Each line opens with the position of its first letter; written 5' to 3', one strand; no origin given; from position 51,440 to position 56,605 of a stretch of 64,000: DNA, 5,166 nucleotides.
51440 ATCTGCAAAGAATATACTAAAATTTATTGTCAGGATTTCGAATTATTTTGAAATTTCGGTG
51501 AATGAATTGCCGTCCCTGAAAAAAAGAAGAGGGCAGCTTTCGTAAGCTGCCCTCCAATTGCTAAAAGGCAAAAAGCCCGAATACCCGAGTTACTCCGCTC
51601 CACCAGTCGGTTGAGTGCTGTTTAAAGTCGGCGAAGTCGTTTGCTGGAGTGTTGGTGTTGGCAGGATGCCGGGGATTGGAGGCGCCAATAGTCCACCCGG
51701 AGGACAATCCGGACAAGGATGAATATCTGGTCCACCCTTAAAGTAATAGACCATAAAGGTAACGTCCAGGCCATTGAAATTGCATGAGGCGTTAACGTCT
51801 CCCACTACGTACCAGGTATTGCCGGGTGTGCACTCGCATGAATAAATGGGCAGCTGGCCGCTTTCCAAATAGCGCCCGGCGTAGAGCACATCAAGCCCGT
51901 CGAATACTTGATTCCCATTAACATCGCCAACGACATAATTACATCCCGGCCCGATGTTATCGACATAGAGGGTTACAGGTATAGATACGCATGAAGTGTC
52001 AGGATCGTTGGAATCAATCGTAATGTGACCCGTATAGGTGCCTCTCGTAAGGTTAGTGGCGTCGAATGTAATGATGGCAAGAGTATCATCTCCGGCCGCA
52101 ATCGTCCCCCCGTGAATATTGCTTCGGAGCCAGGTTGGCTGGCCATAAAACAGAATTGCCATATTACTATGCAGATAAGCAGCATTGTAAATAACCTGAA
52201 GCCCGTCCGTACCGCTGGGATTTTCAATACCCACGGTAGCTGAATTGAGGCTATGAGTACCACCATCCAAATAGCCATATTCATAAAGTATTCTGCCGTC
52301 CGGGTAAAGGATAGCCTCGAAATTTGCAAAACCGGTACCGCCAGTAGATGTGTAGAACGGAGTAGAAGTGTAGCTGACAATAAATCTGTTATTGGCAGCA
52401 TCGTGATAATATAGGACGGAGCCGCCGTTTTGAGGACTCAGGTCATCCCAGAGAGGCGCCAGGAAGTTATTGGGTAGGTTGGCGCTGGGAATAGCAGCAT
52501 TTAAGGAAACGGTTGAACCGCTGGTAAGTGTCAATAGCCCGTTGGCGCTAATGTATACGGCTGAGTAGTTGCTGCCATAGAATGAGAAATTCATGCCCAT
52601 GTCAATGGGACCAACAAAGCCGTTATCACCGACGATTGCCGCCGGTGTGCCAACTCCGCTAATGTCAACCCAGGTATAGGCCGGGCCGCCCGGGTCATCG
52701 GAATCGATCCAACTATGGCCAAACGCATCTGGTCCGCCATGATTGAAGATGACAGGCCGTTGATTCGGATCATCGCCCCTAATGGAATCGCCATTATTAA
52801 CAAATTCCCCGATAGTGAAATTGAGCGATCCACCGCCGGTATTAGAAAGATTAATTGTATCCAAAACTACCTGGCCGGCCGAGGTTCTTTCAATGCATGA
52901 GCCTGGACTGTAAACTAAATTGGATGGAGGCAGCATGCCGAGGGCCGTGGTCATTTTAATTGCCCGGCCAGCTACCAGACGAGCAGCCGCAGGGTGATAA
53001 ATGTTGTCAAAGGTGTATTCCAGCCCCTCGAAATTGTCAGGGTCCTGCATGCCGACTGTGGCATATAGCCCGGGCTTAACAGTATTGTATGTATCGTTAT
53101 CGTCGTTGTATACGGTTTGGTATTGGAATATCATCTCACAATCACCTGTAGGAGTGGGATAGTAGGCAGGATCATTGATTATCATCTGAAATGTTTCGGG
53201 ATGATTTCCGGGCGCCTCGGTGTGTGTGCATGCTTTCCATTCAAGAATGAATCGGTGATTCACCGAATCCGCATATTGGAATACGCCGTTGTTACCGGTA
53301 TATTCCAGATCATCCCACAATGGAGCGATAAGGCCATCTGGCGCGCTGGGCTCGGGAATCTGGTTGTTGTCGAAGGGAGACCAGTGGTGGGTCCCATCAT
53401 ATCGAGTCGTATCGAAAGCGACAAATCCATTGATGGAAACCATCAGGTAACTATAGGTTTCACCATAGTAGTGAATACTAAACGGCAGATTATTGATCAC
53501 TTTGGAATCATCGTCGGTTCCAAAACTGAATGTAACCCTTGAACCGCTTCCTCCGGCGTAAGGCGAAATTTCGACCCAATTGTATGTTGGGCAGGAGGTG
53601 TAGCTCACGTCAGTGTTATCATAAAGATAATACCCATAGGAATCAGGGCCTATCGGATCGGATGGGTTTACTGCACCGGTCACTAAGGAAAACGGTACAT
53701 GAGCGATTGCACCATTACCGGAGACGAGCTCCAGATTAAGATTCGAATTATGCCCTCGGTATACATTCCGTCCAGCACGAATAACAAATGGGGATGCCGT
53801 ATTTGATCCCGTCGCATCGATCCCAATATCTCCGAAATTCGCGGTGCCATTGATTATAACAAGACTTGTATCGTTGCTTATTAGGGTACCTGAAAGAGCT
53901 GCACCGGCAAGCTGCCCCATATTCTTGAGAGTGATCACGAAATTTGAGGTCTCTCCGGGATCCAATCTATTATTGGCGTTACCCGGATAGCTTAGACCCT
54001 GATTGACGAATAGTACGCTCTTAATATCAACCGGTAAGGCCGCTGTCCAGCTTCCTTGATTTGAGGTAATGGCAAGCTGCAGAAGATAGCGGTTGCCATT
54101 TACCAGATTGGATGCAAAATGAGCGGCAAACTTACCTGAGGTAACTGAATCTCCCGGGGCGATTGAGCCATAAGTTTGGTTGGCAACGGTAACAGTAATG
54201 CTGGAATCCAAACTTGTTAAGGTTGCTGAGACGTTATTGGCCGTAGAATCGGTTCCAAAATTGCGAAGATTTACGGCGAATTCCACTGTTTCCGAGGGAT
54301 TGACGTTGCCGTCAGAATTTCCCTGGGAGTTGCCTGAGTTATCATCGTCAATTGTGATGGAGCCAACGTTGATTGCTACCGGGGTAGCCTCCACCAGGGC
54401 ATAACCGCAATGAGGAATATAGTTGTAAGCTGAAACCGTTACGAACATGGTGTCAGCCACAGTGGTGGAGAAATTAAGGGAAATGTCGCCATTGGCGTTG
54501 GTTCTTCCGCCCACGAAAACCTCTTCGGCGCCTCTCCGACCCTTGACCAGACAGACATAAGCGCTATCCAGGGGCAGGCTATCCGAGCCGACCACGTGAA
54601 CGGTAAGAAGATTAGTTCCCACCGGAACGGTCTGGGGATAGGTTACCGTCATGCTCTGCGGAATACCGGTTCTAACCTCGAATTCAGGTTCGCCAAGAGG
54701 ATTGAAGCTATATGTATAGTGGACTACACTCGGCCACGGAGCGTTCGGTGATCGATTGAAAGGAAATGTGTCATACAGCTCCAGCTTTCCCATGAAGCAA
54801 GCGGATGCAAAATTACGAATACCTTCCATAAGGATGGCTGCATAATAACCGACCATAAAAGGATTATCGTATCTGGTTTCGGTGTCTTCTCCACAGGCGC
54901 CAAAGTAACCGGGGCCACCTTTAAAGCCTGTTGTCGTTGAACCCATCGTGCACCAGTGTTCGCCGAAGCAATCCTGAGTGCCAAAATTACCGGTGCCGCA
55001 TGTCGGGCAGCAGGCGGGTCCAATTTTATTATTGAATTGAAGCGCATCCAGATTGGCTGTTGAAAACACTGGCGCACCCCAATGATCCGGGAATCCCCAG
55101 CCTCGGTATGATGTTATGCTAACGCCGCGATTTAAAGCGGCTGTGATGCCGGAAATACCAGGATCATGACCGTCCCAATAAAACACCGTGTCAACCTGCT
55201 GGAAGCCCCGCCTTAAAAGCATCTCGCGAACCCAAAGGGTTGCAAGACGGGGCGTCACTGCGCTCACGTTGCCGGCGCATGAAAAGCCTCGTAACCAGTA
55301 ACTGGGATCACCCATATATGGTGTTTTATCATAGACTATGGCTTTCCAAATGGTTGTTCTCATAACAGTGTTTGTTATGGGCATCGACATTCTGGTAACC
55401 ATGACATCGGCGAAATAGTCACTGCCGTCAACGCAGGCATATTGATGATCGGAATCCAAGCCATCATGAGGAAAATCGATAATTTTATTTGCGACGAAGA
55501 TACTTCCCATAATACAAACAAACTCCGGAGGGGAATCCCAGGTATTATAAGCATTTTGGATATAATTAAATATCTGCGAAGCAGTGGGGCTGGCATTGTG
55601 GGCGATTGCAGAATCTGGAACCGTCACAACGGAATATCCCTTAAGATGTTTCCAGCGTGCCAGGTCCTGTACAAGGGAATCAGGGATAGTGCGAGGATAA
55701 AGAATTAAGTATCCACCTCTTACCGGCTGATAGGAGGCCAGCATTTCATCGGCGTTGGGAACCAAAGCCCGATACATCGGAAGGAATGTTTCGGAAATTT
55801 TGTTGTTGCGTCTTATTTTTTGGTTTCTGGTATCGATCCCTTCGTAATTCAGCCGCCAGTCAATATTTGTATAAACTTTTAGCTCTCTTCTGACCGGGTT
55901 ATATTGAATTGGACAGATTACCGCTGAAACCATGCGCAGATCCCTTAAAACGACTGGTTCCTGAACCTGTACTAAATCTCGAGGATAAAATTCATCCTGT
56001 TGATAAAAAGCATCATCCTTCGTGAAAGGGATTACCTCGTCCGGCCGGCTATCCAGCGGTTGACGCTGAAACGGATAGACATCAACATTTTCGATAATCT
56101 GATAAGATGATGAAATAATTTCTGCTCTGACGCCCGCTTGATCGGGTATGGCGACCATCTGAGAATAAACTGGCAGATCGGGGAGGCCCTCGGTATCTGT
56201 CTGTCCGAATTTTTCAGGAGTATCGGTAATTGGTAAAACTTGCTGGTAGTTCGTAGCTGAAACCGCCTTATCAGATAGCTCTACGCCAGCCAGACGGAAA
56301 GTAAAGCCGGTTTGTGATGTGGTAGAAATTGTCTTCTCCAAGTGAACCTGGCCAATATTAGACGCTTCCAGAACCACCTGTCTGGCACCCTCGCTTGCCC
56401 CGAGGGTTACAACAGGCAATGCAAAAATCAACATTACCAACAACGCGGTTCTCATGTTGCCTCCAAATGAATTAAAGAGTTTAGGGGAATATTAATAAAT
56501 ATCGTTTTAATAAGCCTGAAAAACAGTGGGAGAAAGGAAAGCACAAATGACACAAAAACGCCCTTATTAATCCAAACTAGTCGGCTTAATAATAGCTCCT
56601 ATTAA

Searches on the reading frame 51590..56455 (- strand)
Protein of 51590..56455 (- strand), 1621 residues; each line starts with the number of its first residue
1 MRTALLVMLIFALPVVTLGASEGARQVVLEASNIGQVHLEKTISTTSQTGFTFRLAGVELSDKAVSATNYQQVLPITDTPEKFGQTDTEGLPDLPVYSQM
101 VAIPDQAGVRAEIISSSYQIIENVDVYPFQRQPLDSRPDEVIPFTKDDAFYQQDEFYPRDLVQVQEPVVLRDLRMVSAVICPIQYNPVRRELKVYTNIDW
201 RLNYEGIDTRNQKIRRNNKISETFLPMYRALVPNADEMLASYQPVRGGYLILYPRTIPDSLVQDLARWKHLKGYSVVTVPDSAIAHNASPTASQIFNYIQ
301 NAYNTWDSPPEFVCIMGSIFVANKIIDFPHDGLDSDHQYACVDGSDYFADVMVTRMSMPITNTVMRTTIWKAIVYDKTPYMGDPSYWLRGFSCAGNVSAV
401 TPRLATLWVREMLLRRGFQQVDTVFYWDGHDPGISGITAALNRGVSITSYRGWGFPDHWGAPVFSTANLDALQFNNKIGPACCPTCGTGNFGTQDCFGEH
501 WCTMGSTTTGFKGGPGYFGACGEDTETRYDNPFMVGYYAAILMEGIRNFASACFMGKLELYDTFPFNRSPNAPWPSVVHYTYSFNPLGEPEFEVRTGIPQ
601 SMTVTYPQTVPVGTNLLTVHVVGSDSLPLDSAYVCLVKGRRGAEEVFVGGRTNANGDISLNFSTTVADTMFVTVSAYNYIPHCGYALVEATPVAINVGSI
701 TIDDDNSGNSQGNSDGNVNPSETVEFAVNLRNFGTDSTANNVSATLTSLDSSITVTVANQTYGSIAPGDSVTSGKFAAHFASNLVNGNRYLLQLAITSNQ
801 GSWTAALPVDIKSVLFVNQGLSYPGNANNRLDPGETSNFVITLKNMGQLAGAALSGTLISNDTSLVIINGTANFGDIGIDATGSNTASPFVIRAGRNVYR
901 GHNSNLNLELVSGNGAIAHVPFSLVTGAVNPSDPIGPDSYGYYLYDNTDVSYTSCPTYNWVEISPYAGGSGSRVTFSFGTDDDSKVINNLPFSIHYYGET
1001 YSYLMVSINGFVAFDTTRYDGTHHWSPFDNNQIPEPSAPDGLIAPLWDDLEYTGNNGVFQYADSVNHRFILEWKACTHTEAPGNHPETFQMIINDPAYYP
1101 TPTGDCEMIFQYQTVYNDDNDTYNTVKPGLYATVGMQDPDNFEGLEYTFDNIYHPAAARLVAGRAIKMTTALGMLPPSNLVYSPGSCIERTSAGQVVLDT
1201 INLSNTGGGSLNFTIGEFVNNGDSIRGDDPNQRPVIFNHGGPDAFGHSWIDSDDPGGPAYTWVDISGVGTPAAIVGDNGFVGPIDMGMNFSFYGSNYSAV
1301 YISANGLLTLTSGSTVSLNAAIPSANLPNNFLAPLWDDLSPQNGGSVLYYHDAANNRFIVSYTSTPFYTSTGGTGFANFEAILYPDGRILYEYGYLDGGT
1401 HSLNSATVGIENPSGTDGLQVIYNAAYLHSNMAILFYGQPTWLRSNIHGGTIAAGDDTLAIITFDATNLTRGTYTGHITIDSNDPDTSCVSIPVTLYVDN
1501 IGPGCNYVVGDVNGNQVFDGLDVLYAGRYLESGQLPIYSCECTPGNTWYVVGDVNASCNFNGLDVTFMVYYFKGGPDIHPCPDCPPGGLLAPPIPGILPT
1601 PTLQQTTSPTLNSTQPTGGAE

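Call 5: search_protein_families(library=pfam, proteins=[window:51590-56455:-], max_evalue=1)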
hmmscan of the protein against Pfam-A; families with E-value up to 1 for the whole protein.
window:51590-56455:- (1621 aa): 5 families
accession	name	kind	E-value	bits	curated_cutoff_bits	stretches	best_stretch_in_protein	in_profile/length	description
PF01364.23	Peptidase_C25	-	1.9e-28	100.2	23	1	249-591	1-371/374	Peptidase family C25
PF08126.16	Propeptide_C25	-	2.6e-23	82.6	22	1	52-205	25-173/205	Propeptide_C25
PF06119.19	NIDO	-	1.3e-06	29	25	2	1299-1353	2-54/186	Nidogen-like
PF03785.20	Peptidase_C25_C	-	0.00049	20.3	25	1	599-681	1-73/79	Peptidase family C25, C terminal ig-like domain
PF00404.24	Dockerin_1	-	0.13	12.9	22.9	1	1510-1568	2-52/57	Dockerin type I domain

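Call 6: search_protein_families(library=ncbifam, proteins=[window:51590-56455:-], max_evalue=1)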
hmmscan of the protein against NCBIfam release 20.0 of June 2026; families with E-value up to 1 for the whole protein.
window:51590-56455:- (1621 aa): 3 families
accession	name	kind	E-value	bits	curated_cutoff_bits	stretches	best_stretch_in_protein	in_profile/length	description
NF038112.1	myxo_dep_M36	subfamily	0.0062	13.7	1500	1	691-762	857-924/1604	myxosortase-dependent M36 family metallopeptidase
TIGR03900.1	prc_long_Delta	hypoth_equivalog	0.0079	14.2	660.95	1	702-797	673-763/973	MXAN_5808 family serine peptidase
NF010604.0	PRK14000.1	equivalog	0.16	11.6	342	1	694-775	73-154/185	K(+)-transporting ATPase subunit C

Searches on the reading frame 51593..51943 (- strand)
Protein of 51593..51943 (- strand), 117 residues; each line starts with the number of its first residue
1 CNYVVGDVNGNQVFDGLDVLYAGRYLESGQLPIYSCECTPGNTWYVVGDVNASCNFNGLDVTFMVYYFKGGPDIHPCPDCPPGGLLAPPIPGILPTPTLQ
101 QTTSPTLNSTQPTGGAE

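Call 7: search_protein_families(library=pfam, proteins=[window:51593-51943:-], max_evalue=10)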
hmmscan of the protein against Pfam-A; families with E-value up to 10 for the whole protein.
seq(117 aa): 2 families
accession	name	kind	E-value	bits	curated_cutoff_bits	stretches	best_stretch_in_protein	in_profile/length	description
PF00404.24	Dockerin_1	-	0.0001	22.9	22.9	2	6-28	2-25/57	Dockerin type I domain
PF21225.3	zf-C2H2_5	-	6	7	27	1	74-81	1-8/22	C2H2-type zinc finger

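Call 8: search_protein_families(library=ncbifam, proteins=[window:51593-51943:-], max_evalue=10)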
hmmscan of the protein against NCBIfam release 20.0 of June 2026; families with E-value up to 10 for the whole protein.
seq(117 aa): 0 families
